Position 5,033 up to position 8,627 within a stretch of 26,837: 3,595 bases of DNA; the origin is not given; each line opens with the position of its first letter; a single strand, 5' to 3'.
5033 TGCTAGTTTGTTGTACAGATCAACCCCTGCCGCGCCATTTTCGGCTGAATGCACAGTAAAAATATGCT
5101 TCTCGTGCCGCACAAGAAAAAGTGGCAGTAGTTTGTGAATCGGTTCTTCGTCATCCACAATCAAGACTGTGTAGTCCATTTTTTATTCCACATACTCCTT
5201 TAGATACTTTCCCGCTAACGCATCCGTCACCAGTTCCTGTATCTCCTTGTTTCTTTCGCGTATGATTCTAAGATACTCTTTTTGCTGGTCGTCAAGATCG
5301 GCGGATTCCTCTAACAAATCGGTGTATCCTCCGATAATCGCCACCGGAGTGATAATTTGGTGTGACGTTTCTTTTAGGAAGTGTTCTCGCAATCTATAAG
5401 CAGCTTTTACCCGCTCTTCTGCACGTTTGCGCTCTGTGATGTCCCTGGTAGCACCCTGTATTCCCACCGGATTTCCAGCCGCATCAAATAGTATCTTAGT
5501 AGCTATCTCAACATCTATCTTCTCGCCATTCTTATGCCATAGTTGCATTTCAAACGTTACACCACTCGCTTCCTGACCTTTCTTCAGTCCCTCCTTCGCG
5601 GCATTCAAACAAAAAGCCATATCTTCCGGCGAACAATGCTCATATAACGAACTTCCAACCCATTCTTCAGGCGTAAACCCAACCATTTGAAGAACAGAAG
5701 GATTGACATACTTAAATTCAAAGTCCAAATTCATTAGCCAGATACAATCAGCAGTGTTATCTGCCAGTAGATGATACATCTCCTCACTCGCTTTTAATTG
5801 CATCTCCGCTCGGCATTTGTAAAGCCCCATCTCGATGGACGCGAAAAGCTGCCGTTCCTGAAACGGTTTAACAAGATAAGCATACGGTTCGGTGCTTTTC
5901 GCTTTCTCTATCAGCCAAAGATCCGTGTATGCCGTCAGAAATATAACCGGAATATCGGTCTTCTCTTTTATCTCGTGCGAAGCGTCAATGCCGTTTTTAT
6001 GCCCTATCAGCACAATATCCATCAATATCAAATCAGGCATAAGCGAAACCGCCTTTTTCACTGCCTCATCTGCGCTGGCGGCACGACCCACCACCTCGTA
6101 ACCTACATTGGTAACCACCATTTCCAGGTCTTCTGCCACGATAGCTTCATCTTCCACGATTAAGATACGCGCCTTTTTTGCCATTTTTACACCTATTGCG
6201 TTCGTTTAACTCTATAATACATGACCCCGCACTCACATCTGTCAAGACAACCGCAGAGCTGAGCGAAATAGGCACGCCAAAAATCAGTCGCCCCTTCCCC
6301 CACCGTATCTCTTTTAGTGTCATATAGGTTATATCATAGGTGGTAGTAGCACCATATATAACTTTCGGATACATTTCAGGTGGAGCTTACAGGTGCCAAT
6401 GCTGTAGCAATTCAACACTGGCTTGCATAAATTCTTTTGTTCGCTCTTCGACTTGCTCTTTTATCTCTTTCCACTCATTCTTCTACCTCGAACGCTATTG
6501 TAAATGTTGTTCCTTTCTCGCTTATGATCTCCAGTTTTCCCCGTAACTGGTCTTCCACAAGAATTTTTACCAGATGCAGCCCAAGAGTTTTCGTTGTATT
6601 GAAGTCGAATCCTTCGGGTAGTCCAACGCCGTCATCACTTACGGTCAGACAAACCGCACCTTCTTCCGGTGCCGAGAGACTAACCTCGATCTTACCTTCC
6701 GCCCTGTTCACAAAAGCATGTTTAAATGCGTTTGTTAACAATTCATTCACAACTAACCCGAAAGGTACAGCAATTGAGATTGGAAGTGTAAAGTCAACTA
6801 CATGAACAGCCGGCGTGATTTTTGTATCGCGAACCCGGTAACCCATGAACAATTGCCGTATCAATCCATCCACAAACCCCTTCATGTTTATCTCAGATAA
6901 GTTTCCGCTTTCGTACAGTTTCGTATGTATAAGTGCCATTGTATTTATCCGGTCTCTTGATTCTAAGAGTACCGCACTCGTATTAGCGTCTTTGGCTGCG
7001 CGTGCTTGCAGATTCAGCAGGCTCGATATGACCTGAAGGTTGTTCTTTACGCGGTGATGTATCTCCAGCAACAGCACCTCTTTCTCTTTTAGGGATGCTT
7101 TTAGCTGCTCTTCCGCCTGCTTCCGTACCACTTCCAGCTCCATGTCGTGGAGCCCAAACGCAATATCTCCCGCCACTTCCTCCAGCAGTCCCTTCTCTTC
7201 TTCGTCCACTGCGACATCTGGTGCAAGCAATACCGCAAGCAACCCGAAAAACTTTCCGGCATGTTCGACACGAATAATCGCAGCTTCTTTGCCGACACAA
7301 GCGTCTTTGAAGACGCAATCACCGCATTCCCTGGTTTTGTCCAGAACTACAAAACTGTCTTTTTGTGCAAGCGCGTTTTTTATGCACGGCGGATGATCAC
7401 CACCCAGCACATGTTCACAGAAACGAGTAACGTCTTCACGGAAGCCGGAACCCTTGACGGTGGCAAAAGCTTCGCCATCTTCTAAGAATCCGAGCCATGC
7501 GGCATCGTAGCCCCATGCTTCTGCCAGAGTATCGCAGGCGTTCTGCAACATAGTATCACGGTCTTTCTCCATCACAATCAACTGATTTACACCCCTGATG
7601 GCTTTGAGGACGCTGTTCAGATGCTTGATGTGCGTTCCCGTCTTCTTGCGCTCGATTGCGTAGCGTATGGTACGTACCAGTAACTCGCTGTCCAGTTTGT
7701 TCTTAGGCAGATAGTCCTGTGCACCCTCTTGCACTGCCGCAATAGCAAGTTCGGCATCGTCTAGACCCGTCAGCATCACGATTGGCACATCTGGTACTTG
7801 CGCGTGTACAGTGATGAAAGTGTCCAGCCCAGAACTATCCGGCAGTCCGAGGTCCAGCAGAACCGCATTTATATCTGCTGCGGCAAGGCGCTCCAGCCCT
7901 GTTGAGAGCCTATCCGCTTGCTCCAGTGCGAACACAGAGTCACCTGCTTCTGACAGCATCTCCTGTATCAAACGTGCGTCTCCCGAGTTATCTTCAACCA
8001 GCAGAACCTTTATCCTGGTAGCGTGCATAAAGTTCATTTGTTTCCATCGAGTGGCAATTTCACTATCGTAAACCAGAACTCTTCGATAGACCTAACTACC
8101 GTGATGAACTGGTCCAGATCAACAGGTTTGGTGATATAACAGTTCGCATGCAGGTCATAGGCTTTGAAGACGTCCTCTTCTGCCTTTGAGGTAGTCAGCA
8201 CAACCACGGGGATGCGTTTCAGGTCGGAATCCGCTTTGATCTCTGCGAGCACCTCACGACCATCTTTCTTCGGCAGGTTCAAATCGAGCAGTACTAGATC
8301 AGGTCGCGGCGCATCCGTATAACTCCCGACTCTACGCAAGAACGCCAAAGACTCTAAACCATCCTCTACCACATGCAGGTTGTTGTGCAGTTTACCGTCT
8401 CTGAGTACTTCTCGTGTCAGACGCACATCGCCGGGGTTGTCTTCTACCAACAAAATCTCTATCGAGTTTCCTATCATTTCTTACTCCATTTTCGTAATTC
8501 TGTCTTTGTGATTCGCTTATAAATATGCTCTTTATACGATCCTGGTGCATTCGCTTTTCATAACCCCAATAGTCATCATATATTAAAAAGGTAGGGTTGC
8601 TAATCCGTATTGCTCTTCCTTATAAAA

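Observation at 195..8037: Twice-repeated triad: complete kinase -> REC-sensor-DHp-only protein -> single receiver (candidate undescribed archaeal phosphorelay)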

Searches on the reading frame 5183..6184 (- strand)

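Call 3: search_protein_families(library=pfam, proteins=[window:5183-6184:-], max_evalue=0.01)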
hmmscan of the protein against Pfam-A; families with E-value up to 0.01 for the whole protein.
window:5183-6184:- (333 aa): 7 families
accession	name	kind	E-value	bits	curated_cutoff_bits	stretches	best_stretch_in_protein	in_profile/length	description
PF00072.30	Response_reg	-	1.5e-19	70.6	30.2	1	7-117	1-110/111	Response regulator receiver domain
PF00989.32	PAS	-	2.2e-12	47.4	22.6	1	135-249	1-113/113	PAS fold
PF08447.18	PAS_3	-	2.5e-12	47.3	25.6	1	159-245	3-88/89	PAS fold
PF13426.13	PAS_9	-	4.3e-12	46.6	27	1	146-251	2-103/103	PAS domain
PF00512.31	HisKA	-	2.3e-10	40.8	26.9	1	266-323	2-58/66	His Kinase A (phospho-acceptor) domain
PF08448.16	PAS_4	-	8.6e-09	36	23.1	1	142-254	2-110/110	PAS fold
PF13188.13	PAS_8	-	0.001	19.3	21.8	1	135-184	1-50/65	PAS domain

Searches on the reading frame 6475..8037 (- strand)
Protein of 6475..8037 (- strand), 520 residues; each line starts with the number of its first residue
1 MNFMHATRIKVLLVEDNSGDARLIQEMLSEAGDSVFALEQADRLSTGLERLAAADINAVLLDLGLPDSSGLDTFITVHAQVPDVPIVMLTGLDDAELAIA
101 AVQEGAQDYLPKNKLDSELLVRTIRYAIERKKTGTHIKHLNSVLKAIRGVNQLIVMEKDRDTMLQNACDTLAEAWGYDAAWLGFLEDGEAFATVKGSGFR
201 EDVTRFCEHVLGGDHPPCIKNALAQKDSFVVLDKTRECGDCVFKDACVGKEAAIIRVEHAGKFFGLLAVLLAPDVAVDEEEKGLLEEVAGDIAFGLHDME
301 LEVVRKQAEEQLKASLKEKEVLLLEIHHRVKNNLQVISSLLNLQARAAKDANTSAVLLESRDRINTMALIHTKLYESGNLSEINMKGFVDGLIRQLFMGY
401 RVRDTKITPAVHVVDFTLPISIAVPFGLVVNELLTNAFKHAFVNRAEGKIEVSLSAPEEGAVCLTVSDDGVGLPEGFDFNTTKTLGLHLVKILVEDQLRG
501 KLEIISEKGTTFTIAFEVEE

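Call 3: search_protein_families(library=pfam, proteins=[window:6475-8037:-], max_evalue=0.01)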
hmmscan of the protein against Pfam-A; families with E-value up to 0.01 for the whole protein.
window:6475-8037:- (520 aa): 7 families
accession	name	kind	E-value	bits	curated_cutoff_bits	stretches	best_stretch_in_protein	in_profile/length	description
PF07568.18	HisKA_2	-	8.1e-28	96.8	22.3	1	325-398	1-74/76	Histidine kinase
PF00072.30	Response_reg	-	6.4e-17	62.2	30.2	1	11-120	1-107/111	Response regulator receiver domain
PF02518.31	HATPase_c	-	6.7e-15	55.9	26.4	1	427-518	7-109/111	Histidine kinase-, DNA gyrase B-, and HSP90-like ATPase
PF13581.12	HATPase_c_2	-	3.5e-07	30.7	27.4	1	427-497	33-112/127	Histidine kinase-like ATPase domain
PF13185.12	GAF_2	-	5.9e-06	27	28.6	1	158-296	2-135/136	GAF domain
PF07536.20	HWE_HK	-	6.9e-06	27.2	22.8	1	325-377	1-51/83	HWE histidine kinase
PF01590.32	GAF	-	0.00039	21.4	22.4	1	159-294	1-131/133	GAF domain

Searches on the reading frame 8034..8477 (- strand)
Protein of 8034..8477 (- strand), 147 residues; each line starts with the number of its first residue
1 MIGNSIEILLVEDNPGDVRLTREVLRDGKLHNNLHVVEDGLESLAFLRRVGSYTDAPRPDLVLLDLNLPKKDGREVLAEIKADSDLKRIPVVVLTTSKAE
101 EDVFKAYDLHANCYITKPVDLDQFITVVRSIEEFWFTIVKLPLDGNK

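Call 3: search_protein_families(library=pfam, proteins=[window:8034-8477:-], max_evalue=0.01)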
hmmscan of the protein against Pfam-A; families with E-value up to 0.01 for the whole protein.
window:8034-8477:- (147 aa): 1 family
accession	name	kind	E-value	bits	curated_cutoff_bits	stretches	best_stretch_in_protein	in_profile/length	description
PF00072.30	Response_reg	-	4.3e-20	72.4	30.2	1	8-128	1-110/111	Response regulator receiver domain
